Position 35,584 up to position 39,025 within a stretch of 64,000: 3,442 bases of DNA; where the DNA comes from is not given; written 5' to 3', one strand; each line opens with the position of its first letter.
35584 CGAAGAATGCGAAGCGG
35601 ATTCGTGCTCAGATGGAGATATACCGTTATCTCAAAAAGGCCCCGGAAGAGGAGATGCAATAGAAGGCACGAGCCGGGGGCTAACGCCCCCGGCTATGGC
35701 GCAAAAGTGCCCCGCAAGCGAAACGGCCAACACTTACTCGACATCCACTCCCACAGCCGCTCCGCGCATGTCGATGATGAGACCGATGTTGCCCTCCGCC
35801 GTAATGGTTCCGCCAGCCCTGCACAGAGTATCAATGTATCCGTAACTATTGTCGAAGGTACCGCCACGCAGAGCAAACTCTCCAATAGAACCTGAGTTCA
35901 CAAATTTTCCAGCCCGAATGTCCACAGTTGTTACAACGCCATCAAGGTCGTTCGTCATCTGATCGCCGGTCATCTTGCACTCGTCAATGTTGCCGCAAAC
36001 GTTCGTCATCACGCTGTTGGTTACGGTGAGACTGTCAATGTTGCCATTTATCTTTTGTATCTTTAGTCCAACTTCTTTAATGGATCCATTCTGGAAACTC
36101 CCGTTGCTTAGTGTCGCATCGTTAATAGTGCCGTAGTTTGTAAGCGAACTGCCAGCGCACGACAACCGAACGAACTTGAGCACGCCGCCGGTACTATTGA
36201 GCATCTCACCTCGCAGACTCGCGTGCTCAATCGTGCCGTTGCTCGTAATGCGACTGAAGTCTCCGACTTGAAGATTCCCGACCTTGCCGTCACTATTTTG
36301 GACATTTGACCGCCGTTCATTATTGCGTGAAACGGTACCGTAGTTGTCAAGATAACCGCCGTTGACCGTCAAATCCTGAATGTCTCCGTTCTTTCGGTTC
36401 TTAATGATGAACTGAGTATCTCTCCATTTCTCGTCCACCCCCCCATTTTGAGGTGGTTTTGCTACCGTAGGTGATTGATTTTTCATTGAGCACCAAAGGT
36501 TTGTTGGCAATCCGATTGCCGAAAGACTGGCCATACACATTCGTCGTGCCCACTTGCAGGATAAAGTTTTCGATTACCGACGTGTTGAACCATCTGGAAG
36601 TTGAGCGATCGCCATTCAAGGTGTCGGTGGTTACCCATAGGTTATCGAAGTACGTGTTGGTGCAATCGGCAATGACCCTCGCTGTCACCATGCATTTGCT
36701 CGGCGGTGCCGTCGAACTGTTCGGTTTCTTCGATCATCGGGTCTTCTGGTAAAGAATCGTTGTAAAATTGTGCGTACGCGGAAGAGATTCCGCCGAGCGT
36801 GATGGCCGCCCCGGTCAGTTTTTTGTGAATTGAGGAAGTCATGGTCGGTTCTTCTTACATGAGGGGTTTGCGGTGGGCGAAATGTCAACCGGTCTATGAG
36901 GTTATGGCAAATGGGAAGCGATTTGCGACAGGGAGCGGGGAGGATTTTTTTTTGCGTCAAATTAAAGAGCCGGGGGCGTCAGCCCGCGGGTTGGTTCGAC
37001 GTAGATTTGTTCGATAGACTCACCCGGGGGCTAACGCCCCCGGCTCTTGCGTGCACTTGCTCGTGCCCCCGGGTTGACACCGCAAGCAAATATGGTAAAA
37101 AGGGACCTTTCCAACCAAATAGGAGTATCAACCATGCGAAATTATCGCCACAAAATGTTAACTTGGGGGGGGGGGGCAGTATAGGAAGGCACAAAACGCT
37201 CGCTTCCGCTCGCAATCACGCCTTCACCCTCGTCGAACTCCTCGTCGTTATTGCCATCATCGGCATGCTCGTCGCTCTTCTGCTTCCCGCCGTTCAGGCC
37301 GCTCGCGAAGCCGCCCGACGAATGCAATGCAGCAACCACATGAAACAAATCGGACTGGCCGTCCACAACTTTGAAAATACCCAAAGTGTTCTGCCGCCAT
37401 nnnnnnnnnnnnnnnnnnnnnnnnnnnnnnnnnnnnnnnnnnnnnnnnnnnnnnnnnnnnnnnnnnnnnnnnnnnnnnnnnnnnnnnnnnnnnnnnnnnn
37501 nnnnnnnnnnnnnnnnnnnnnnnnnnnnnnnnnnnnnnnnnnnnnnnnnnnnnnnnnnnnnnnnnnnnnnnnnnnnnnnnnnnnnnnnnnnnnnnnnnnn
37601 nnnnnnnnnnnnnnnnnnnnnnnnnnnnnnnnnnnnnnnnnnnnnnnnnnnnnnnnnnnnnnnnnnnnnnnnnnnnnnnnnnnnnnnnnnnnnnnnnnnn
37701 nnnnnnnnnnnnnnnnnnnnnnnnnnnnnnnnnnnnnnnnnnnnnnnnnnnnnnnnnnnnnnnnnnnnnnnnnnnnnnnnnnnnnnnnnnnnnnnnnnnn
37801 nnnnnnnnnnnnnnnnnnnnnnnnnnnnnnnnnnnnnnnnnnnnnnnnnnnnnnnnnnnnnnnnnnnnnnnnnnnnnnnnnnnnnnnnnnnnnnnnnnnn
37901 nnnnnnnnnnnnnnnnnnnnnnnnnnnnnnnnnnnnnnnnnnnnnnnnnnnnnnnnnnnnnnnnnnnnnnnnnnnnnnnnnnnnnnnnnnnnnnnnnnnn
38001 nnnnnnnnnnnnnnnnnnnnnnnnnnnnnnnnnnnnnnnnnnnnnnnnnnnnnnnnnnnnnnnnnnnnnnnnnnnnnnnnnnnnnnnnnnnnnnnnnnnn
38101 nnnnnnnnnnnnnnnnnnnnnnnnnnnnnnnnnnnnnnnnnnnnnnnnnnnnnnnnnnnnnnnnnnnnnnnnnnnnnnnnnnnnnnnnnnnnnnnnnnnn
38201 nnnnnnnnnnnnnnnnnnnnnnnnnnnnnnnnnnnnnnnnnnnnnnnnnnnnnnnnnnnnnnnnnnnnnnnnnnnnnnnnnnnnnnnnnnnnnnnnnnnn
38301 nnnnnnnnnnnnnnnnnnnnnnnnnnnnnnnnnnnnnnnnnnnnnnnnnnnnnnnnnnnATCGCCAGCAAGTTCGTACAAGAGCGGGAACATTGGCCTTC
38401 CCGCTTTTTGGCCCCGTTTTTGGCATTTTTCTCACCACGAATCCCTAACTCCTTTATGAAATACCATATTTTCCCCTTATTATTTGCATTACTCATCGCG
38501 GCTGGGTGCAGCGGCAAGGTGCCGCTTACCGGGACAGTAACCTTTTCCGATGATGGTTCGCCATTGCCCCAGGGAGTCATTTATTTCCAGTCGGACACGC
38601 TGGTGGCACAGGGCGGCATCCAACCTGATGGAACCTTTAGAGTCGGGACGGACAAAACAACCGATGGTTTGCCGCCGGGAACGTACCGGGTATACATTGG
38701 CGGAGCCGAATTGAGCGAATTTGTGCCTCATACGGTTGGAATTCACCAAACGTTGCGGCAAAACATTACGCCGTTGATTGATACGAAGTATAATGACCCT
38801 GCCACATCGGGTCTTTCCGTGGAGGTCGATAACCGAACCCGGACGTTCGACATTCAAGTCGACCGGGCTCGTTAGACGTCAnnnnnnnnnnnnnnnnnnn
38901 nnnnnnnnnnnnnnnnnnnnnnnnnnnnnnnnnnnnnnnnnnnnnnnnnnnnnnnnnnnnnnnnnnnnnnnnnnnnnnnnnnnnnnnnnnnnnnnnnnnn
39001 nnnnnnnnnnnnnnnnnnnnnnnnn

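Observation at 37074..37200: G12 tract between promoter/SD/ATG and the body of a DUF1559 pilin-like gene: candidate phase-variable ON/OFF switch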

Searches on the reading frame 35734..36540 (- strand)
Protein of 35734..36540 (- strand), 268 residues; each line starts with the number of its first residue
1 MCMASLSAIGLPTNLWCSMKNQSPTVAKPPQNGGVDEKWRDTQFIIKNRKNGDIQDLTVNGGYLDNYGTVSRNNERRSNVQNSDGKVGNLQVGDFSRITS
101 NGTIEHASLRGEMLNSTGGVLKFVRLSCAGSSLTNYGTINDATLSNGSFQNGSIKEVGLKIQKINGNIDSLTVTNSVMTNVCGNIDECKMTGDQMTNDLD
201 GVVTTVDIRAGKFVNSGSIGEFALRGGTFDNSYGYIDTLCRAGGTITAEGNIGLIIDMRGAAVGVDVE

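Call 36: search_protein_families(library=pfam, proteins=[window:35734-36540:-], max_evalue=0.001)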
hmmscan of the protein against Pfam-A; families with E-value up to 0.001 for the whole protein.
window:35734-36540:- (268 aa): 0 families

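Call 64: find_encoding_contigs(protein=window:35734-36486:-, flank=2500, max_places=10)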
Protein window:35734-36486:- (250 aa): 1 contig read that carries it; 1 place shown.
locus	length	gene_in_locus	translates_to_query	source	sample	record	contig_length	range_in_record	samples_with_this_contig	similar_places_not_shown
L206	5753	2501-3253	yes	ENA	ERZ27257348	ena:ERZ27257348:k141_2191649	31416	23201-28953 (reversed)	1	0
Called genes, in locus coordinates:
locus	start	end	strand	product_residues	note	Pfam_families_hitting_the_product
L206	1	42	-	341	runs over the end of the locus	PF01715:IPPT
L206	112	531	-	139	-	-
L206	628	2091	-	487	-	PF07963:N_methyl (weak), PF07596:SBP_bac_10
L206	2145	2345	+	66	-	-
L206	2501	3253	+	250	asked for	-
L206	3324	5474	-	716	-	PF13089:PP_kinase_N, PF02503:PP_kinase, PF17941:PP_kinase_C_1, PF13091:PLDc_2 (weak), PF13090:PP_kinase_C, PF13091:PLDc_2 (weak)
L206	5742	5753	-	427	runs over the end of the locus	PF01011:PQQ (faint), PF13360:PQQ_2, PF25293:Beta-prop_EMC1_N (faint), PF13360:PQQ_2 (weak), PF13570:Beta-prop_ACSF4 (weak), PF13360:PQQ_2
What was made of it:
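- Tried and rejected: The upstream 250-aa ORF only re-found the same contig (call 64).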

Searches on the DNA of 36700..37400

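Call 69: search_rna_families(source=window, start=36700, end=37400, threshold=evalue, max_evalue=1)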
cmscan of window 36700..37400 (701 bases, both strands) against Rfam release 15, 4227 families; matches with E-value up to 1: 4.
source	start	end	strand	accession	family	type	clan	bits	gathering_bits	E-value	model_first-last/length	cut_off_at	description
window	36965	37048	-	RF04119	MIR1858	Gene; miRNA;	-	22.3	137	0.29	58-146/197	no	MIR1858 microRNA precursor family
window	36965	37048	+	RF04119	MIR1858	Gene; miRNA;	-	21.4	137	0.45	58-146/197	no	MIR1858 microRNA precursor family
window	37024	37057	+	RF01687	Acido-Lenti-1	Gene; sRNA;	-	21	37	0.021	1-46/46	no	Acido-Lenti-1 RNA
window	36959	36989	-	RF01687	Acido-Lenti-1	Gene; sRNA;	-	17.2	37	0.24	1-46/46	no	Acido-Lenti-1 RNA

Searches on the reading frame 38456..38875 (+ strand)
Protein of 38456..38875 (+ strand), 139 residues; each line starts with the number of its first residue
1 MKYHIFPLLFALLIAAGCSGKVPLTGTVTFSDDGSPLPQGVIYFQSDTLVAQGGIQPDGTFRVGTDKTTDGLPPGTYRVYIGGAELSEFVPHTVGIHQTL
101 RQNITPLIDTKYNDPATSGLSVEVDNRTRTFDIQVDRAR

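Call 36: search_protein_families(library=pfam, proteins=[window:38456-38875:+], max_evalue=0.001)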
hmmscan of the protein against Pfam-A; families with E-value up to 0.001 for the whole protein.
window:38456-38875:+ (139 aa): 0 families

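Call 37: search_protein_families(library=ncbifam, proteins=[window:38456-38875:+], max_evalue=0.001)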
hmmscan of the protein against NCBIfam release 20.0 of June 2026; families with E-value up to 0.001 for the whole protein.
window:38456-38875:+ (139 aa): 0 families

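Call 62: find_encoding_contigs(protein=window:38456-38875:+, flank=2500, max_places=10)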
Protein window:38456-38875:+ (139 aa): 2 contigs read that carry it; 2 places shown.
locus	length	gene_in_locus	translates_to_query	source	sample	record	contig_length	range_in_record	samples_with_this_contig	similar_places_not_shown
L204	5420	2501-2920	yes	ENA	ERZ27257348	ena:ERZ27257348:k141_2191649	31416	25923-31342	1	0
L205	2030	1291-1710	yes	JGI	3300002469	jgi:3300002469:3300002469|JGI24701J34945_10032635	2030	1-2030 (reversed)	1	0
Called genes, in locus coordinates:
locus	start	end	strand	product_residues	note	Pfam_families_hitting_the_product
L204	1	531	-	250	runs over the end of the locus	-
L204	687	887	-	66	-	-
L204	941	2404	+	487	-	PF07963:N_methyl (weak), PF07596:SBP_bac_10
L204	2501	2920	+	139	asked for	-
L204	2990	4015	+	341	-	PF01715:IPPT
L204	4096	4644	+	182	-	-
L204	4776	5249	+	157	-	-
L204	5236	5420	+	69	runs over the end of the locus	-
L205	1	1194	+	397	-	?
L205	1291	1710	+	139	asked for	-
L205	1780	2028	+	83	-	?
